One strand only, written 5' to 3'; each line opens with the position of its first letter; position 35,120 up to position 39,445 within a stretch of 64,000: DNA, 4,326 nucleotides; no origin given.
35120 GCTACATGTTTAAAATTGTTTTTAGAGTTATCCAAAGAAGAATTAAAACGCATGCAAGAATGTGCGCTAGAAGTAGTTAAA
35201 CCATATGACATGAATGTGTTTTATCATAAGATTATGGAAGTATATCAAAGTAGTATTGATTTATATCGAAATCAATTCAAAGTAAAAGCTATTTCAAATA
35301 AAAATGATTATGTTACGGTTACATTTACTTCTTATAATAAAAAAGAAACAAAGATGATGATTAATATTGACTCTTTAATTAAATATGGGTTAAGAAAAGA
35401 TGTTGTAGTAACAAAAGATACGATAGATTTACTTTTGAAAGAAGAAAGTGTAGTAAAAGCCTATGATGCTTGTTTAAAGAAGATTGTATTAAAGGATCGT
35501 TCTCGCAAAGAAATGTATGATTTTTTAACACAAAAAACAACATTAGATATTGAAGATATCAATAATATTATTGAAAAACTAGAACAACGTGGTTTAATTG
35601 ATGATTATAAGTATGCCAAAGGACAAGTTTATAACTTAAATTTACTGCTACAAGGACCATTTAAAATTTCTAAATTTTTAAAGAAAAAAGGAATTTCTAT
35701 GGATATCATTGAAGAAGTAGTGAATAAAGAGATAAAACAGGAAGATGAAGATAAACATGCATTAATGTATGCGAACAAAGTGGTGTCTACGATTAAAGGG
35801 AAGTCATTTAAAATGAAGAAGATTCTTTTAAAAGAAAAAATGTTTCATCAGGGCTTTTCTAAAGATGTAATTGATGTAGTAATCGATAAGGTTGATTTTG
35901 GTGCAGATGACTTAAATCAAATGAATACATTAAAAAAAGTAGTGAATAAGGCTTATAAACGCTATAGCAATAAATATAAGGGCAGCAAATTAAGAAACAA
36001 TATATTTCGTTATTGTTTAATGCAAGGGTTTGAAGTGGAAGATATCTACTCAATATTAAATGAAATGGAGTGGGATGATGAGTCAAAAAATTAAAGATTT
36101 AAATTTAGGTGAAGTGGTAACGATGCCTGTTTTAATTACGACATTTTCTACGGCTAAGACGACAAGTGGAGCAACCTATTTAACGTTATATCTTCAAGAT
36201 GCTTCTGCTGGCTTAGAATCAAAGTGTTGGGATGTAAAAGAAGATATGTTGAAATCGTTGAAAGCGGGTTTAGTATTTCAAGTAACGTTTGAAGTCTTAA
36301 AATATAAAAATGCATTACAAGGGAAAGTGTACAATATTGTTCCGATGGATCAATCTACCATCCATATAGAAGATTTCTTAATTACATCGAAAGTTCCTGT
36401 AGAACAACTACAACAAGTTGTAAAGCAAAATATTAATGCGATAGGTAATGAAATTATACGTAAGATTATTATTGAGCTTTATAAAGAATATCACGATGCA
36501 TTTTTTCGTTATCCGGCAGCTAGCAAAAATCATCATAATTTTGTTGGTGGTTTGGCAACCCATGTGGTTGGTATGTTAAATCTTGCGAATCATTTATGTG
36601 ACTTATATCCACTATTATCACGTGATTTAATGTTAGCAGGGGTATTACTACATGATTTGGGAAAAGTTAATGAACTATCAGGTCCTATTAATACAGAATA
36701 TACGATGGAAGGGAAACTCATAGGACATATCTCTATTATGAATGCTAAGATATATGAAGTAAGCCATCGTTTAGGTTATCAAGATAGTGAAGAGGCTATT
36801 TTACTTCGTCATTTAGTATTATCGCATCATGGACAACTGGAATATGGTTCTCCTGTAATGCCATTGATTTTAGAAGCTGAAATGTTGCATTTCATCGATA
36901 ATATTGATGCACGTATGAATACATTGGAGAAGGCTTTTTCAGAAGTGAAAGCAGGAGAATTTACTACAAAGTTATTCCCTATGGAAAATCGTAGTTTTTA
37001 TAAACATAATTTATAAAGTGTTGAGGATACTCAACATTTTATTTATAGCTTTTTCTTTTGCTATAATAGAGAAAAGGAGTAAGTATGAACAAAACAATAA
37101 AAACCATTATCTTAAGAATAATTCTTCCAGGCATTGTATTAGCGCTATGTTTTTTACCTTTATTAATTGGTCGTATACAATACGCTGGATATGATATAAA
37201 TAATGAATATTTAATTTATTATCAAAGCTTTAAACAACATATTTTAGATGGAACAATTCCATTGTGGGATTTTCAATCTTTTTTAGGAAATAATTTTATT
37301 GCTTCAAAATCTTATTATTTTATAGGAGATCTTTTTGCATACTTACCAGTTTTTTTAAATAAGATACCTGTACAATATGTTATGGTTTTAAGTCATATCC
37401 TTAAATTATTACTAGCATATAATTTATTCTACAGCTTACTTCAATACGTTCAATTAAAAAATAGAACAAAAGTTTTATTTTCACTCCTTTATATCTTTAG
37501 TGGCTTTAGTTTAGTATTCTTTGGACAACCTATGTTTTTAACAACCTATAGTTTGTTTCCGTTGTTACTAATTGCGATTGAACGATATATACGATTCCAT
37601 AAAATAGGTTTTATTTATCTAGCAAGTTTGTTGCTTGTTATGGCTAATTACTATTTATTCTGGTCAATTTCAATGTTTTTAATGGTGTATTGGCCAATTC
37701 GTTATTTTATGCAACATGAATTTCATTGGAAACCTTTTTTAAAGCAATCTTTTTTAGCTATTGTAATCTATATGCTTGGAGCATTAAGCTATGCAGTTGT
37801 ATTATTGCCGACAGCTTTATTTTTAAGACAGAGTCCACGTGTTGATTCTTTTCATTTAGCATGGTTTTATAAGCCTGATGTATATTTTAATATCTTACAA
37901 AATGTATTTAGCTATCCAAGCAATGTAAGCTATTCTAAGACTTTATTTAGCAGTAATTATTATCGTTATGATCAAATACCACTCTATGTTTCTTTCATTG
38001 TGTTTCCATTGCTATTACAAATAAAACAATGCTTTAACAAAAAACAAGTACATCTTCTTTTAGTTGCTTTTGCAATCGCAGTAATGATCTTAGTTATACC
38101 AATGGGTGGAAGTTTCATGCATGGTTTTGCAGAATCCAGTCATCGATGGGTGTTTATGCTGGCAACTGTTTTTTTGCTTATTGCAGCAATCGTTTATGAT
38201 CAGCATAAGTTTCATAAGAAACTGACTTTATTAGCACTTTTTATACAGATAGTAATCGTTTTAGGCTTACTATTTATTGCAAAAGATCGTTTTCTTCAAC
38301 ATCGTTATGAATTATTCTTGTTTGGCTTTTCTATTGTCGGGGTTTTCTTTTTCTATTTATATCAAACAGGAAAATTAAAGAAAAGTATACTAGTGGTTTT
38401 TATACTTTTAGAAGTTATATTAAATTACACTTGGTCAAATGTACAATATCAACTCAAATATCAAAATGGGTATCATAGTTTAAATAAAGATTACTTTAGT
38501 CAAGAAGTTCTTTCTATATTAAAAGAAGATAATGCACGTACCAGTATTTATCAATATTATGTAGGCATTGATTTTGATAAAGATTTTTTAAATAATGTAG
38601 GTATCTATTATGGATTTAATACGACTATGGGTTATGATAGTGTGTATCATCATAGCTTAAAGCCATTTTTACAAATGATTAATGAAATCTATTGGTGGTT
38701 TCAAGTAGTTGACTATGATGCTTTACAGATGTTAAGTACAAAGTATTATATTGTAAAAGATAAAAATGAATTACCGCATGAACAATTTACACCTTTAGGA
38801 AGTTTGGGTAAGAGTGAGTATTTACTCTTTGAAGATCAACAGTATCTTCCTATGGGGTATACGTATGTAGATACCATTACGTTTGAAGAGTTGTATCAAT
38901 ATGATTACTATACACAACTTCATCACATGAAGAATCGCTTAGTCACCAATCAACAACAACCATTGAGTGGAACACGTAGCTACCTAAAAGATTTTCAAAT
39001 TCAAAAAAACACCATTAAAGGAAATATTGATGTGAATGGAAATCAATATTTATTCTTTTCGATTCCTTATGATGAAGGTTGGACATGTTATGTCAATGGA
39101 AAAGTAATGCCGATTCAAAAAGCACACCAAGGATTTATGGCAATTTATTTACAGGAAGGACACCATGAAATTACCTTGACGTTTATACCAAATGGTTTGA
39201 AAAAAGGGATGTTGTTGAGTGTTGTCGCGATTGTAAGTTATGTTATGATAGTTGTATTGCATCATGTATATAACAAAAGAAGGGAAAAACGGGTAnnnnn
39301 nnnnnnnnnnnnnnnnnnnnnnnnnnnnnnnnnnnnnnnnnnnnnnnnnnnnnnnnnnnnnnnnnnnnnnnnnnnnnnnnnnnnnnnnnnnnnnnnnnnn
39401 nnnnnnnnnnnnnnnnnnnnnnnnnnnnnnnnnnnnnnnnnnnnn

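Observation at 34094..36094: In-frame fusion of a GT4 glycolipid-synthase-like glycosyltransferase with a full-length RecX-like domain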

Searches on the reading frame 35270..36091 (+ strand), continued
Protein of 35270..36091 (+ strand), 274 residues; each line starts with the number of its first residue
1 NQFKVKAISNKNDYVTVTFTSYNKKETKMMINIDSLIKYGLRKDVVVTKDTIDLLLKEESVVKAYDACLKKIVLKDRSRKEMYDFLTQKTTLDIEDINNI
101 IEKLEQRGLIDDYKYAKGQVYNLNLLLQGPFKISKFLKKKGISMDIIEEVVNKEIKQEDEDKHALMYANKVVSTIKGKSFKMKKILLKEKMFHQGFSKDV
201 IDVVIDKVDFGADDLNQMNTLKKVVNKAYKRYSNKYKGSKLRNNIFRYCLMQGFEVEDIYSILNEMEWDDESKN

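Call 37: find_encoding_contigs(protein=P0205, flank=5000, max_places=1)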
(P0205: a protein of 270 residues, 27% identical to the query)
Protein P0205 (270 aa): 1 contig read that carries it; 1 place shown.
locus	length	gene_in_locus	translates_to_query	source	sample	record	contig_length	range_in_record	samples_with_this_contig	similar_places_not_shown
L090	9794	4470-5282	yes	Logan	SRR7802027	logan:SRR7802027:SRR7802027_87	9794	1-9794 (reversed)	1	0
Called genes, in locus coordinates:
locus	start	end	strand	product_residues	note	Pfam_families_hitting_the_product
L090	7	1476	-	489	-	PF01425:Amidase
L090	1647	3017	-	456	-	PF13520:AA_permease_2, PF00324:AA_permease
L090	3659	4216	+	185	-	-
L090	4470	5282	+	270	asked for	PF27462:RecX_N, PF21982:RecX_HTH1 (weak), PF02631:RecX_HTH2, PF21981:RecX_HTH3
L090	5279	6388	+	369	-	PF00730:HhH-GPD, PF14815:NUDIX_4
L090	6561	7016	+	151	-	PF04167:DUF402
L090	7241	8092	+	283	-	PF00702:Hydrolase (faint), PF08282:Hydrolase_3, PF12710:HAD (faint), PF05116:S6PP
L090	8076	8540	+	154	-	PF01475:FUR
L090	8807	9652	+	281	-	PF00248:Aldo_ket_red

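Call 38: find_encoding_contigs(protein=P0188, flank=5000, max_places=1)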
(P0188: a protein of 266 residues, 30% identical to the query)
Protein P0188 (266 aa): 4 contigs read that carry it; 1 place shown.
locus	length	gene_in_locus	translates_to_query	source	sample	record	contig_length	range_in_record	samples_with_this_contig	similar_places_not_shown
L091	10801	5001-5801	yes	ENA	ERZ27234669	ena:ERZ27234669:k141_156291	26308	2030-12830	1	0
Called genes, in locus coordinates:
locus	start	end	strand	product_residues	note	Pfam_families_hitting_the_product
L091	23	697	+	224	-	PF04973:NMN_transporter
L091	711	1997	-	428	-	PF00349:Hexokinase_1, PF03727:Hexokinase_2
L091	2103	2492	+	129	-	-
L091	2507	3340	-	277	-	PF00849:PseudoU_synth_2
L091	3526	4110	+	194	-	PF00265:TK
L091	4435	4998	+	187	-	PF12710:HAD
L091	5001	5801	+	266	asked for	PF21982:RecX_HTH1 (faint)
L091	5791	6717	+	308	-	PF01336:tRNA_anti-codon (weak), PF01966:HD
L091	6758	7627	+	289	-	PF01136:Peptidase_U32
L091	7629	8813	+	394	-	PF01136:Peptidase_U32, PF16325:Peptidase_U32_C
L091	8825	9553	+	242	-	PF08032:SpoU_sub_bind, PF00588:SpoU_methylase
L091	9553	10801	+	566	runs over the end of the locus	-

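Call 39: find_encoding_contigs(protein=P0202, flank=5000, max_places=1)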
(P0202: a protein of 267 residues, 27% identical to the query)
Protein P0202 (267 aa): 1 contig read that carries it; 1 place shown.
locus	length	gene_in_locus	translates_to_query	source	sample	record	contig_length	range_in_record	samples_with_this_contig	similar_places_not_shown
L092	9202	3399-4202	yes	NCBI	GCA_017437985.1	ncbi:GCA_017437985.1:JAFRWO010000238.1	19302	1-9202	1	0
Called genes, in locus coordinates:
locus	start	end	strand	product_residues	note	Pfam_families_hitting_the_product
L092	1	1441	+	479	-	PF05738:Cna_B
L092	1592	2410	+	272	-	-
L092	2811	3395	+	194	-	PF12710:HAD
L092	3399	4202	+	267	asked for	PF21982:RecX_HTH1 (faint), PF02631:RecX_HTH2 (faint), PF21981:RecX_HTH3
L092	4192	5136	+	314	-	PF01336:tRNA_anti-codon (weak), PF01966:HD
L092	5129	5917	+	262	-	PF01177:Asp_Glu_race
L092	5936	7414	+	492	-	PF03853:YjeF_N, PF01256:Carb_kinase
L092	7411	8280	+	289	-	PF01136:Peptidase_U32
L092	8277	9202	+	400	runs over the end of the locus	PF01136:Peptidase_U32, PF16325:Peptidase_U32_C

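Call 40: find_encoding_contigs(protein=P0324, flank=5000, max_places=1)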
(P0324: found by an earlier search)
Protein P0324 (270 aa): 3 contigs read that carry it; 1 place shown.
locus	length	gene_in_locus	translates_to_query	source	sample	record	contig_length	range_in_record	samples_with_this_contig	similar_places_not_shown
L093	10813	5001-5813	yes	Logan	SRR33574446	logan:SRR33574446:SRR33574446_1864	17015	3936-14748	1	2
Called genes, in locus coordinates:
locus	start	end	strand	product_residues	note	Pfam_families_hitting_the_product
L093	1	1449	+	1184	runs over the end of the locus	PF01855:POR_N, PF17147:PFOR_II, PF01558:POR, PF00037:Fer4 (weak), PF12837:Fer4_6 (weak), PF12838:Fer4_7, PF13237:Fer4_10, PF02775:TPP_enzyme_C, +7 more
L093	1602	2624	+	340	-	PF13439:Glyco_transf_4, PF13579:Glyco_trans_4_4 (weak), PF00534:Glycos_transf_1, PF13692:Glyco_trans_1_4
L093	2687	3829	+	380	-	PF03706:LPG_synthase_TM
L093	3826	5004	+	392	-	PF13439:Glyco_transf_4, PF13477:Glyco_trans_4_2 (weak), PF13579:Glyco_trans_4_4, PF00534:Glycos_transf_1, PF13692:Glyco_trans_1_4, PF13524:Glyco_trans_1_2 (weak)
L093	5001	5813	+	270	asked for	PF21982:RecX_HTH1 (faint), PF21981:RecX_HTH3 (weak)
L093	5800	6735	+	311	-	PF01966:HD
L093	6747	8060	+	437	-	PF08245:Mur_ligase_M, PF08353:MurT_C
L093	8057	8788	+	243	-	PF07685:GATase_3, PF00117:GATase (weak)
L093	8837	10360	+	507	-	PF13091:PLDc_2, PF00614:PLDc (weak)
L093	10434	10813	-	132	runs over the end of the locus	PF11969:DcpS_C, PF01230:HIT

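Call 73: predict_structure(alignment_id=A3)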
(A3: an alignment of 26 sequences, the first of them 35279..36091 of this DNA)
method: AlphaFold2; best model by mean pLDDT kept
length: 271 residues; sequences in the alignment: 26
mean_pLDDT: 90.0   pTM: 0.75
mean pLDDT of the five models: 90.0, 89.9, 89.7, 88.7, 88.4
residues with pLDDT >= 90: 198; 70-90: 61; 50-70: 8; < 50: 4
segments of 3 or more residues with pLDDT < 50: 269-271
pLDDT, mean of each block of 10 residues (from residue 1): 88 91 91 91 91 91 93 93 94 95 94 95 94 96 95 88 93 86 94 95 78 78 93 91 93 90 64 35
secondary structure, 60 per line:
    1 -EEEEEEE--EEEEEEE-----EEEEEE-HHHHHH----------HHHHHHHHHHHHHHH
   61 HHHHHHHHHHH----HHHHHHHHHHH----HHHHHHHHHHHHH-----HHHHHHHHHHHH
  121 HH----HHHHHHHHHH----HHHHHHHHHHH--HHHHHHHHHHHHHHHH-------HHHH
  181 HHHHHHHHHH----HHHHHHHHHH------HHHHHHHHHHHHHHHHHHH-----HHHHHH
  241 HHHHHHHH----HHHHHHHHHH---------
elements in order: E2-8 E11-17 E23-28 H30-35 H46-71 H76-86 H91-103 H109-122 H127-136 H141-151 H154-169 H177-190 H195-204 H211-229 H235-248 H253-262

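Call 75: fold_search(model_id=the predicted structure, library=pdb)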
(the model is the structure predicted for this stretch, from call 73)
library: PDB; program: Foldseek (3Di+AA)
matches with E <= 10: 389; with E <= 0.001: 6
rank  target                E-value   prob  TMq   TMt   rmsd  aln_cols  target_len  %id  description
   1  3d5l_A                7.5e-10  1.00  0.62  0.81   3.4       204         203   22  Crystal structure of regulatory protein RecX (released 2008-06-10)
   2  3d5l_B                4.6e-09  1.00  0.61  0.81   3.7       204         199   22  Crystal structure of regulatory protein RecX (released 2008-06-10)
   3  3e3v                  1.8e-06  1.00  0.51  0.86   1.9       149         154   30  Crystal structure of RecX from Lactobacillus salivarius (released 2008-09-02)
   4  3c1d_B                5.6e-05  1.00  0.48  0.81   2.9       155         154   18  X-ray crystal structure of RecX (released 2008-07-15)
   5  3c1d_A                9.0e-05  1.00  0.47  0.86   2.7       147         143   20  X-ray crystal structure of RecX (released 2008-07-15)
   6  3dfg                  1.2e-04  1.00  0.43  0.76   3.6       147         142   19  Crystal Structure of RecX: A Potent Inhibitor Protein of RecA from Xanthomonas campestris (released 2008-11-04)
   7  1gug_A                2.2e-01  1.00  0.14  0.55   7.6        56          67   16  MopII from Clostridium pasteurianum complexed with tungstate (released 2002-02-08)
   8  9bel_B                3.2e-01  1.00  0.15  0.53   4.4        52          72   19  Tungstate binding protein (Tungbindin) from Eubacterium limosum with five Tungstates bound (released 2024-09-04)
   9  4eqq_A                3.4e-01  0.99  0.29  0.68   3.5       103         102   14  Structure of Ltp, a superinfection exclusion protein from the Streptococcus thermophilus temperate phage TP-J34 (released 2013-06-05)
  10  9beb_B                3.6e-01  0.99  0.14  0.53   7.9        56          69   20  Tungstate binding protein (Tungbindin) from Eubacterium limosum with eight Tungstates bound (released 2024-09-04)
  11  9bed_A                3.6e-01  0.99  0.14  0.50   7.9        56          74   20  Tungstate binding protein (Tungbindin) from Eubacterium limosum with eight molybdates bound (released 2024-09-04)
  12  9beb_E                3.6e-01  0.99  0.14  0.52   8.5        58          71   21  Tungstate binding protein (Tungbindin) from Eubacterium limosum with eight Tungstates bound (released 2024-09-04)
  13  4eqq_B                3.7e-01  0.99  0.29  0.69   3.3       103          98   16  Structure of Ltp, a superinfection exclusion protein from the Streptococcus thermophilus temperate phage TP-J34 (released 2013-06-05)
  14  3wfp_B                4.0e-01  0.08  0.16  0.11  22.8       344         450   11  tRNA processing enzyme (apo form 2) (released 2014-01-01)
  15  9beb_A                4.2e-01  0.99  0.14  0.52   7.9        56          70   20  Tungstate binding protein (Tungbindin) from Eubacterium limosum with eight Tungstates bound (released 2024-09-04)
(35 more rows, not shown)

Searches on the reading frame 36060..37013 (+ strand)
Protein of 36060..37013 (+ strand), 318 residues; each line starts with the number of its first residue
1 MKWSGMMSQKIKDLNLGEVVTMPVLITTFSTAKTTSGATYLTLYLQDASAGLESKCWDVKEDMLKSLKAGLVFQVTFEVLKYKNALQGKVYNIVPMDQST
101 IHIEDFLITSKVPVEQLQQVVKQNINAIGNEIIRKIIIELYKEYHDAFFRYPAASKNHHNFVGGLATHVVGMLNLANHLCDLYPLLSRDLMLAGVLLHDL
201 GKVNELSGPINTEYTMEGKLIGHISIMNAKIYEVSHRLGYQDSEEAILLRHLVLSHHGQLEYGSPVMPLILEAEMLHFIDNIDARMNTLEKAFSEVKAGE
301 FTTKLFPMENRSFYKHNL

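Call 9: search_protein_families(library=pfam, proteins=[window:36060-37013:+], max_evalue=0.001)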
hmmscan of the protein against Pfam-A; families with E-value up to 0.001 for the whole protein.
window:36060-37013:+ (318 aa): 1 family
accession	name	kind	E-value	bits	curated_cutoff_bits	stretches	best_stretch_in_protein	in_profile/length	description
PF01966.28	HD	-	5.7e-11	43.2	22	1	166-284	2-115/116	HD domain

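Call 64: search_protein_families(library=ncbifam, proteins=[window:36060-37013:+], max_evalue=0.00001)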
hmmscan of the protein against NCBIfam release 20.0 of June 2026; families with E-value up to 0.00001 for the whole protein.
window:36060-37013:+ (318 aa): 1 family
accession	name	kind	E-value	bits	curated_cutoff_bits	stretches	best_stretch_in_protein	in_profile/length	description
NF010007.0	PRK13480.1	equivalog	2.1e-104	349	460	1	7-316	1-310/314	3'-5' exoribonuclease YhaM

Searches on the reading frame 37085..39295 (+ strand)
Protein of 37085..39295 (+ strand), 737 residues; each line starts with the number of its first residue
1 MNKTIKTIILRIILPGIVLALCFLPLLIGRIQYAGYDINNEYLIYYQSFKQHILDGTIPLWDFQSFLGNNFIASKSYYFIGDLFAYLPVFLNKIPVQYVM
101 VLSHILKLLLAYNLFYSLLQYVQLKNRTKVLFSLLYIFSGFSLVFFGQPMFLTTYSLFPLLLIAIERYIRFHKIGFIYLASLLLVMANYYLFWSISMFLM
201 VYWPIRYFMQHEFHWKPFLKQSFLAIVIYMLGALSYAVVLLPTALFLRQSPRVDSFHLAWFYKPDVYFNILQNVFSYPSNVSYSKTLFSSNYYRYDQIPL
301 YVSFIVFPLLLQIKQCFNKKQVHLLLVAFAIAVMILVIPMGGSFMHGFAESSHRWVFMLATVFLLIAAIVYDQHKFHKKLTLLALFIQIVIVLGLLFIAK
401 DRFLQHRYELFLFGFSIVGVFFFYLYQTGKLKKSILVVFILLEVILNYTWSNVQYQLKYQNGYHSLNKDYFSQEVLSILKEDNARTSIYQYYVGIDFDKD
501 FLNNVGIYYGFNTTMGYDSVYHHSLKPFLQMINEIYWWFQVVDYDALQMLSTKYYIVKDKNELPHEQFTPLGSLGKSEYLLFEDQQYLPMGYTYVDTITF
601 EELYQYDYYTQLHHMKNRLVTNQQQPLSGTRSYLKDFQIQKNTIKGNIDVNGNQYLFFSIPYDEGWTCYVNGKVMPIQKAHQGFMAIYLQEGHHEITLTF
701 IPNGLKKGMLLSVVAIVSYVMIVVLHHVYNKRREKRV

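Call 9: search_protein_families(library=pfam, proteins=[window:37085-39295:+], max_evalue=0.001)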
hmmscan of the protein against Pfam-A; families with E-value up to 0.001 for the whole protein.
window:37085-39295:+ (737 aa): 1 family
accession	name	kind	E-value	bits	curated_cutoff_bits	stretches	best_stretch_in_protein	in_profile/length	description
PF09586.16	YfhO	-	8e-72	243.3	28.5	2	12-625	2-625/835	Bacterial membrane protein YfhO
